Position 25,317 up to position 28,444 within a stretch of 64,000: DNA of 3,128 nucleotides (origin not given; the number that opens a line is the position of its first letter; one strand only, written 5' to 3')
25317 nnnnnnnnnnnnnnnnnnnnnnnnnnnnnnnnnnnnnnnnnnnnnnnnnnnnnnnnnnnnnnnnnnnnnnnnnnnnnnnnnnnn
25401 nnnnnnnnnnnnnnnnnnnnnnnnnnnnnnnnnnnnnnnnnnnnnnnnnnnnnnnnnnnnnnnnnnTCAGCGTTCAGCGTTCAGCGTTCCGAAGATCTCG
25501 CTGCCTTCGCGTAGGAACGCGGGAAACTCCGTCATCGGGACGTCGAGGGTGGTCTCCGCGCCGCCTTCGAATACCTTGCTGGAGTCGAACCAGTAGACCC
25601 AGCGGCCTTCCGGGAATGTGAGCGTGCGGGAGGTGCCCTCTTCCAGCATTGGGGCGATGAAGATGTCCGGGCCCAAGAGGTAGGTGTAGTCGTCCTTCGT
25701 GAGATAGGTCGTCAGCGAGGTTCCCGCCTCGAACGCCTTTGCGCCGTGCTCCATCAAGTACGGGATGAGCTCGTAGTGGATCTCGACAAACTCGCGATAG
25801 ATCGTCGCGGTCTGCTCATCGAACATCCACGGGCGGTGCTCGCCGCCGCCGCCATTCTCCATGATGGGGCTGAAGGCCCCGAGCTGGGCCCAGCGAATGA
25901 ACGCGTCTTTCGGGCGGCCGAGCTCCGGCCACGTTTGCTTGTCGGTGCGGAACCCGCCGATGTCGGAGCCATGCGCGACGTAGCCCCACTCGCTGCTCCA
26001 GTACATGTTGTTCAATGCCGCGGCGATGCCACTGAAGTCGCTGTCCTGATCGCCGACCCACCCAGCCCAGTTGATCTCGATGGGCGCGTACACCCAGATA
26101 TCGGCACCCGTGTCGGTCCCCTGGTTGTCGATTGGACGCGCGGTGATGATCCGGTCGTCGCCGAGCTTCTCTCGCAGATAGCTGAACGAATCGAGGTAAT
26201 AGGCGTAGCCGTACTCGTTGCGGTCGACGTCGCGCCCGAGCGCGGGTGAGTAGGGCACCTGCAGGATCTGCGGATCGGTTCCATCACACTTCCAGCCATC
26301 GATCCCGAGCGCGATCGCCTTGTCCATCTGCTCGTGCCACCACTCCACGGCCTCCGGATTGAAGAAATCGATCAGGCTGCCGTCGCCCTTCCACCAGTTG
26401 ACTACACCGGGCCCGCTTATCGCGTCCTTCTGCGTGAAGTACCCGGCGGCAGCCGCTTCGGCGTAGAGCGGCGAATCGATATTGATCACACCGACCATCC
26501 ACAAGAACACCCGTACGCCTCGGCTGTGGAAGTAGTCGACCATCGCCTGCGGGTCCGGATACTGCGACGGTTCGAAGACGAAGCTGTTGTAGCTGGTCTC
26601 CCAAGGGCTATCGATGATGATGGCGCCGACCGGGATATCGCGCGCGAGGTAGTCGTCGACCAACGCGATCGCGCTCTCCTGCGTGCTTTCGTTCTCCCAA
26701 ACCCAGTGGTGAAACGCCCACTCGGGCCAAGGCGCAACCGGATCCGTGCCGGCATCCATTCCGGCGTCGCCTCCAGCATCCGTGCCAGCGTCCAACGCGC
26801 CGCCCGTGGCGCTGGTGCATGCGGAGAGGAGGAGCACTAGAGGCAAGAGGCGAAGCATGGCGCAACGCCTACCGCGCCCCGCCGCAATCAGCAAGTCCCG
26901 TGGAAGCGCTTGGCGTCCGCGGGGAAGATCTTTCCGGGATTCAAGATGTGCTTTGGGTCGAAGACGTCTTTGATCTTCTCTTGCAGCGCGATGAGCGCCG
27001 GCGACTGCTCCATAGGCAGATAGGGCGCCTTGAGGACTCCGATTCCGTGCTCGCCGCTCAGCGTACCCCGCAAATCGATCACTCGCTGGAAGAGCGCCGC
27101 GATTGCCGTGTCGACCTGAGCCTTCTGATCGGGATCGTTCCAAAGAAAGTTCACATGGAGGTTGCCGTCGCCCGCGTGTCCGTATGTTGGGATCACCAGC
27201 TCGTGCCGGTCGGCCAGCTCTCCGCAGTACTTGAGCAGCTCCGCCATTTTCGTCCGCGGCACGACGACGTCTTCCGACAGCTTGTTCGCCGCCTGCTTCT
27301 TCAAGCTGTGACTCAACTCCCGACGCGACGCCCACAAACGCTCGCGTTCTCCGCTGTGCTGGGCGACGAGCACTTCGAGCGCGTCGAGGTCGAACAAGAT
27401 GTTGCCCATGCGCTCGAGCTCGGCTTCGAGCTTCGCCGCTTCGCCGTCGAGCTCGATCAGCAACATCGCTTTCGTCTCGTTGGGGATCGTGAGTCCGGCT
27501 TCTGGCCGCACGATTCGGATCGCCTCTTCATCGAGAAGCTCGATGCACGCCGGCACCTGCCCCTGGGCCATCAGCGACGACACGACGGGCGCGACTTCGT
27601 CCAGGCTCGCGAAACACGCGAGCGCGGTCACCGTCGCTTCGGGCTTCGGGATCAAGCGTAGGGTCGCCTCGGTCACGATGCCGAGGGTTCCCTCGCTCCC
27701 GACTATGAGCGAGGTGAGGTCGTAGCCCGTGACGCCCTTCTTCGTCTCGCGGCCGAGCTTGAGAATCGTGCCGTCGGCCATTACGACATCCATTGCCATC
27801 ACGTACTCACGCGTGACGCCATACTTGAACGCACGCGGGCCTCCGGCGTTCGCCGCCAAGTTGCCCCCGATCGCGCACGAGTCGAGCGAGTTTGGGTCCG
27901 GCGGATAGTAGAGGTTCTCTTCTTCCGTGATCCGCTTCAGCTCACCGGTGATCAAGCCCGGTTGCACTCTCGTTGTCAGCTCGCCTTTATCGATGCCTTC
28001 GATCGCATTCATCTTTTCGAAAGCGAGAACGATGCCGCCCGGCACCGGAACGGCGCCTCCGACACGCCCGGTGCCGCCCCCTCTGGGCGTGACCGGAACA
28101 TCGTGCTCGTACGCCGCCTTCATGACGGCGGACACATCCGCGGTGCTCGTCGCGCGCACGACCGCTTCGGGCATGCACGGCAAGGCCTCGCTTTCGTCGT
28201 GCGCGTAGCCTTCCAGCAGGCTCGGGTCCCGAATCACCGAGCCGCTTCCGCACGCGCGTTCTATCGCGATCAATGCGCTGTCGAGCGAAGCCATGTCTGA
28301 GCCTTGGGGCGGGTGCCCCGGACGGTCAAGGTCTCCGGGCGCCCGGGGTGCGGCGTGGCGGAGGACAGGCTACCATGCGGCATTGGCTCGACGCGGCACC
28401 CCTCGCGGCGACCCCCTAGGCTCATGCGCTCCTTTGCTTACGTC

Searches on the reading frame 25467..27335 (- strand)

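Call 11: search_protein_families(library=pfam, proteins=[window:25467-27335:-])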
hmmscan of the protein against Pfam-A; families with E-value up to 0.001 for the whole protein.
window:25467-27335:- (622 aa): 2 families
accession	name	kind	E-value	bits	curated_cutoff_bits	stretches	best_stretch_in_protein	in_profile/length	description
PF01055.32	Glyco_hydro_31_2nd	-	3.1e-50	171.8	23.5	1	203-528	4-326/328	Glycosyl hydrolases family 31 TIM-barrel domain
PF21365.3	Glyco_hydro_31_3rd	-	5.5e-11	43.2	24.4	1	547-612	20-85/87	Glycosyl hydrolase family 31 C-terminal domain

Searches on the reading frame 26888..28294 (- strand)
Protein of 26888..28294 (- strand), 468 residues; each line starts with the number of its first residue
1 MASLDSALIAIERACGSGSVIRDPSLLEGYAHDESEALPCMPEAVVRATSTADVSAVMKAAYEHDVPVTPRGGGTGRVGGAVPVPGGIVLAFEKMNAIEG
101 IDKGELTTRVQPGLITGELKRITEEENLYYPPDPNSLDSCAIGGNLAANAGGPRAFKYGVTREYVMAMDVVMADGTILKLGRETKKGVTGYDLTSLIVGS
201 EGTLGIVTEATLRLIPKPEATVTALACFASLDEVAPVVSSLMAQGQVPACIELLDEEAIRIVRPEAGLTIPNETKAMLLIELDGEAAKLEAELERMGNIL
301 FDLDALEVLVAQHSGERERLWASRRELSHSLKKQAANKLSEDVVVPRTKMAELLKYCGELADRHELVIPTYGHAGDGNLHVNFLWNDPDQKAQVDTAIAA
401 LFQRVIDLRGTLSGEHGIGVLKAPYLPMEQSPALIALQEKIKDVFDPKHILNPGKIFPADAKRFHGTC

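Call 11: search_protein_families(library=pfam, proteins=[window:26888-28294:-])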
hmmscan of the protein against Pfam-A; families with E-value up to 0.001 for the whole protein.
window:26888-28294:- (468 aa): 2 families
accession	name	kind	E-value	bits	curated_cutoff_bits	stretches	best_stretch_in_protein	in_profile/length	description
PF02913.24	FAD-oxidase_C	-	1.4e-62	212.1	21.2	1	217-456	1-248/248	FAD linked oxidases, C-terminal domain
PF01565.28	FAD_binding_4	-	1.6e-39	135.2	26.4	1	42-181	1-139/139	FAD binding domain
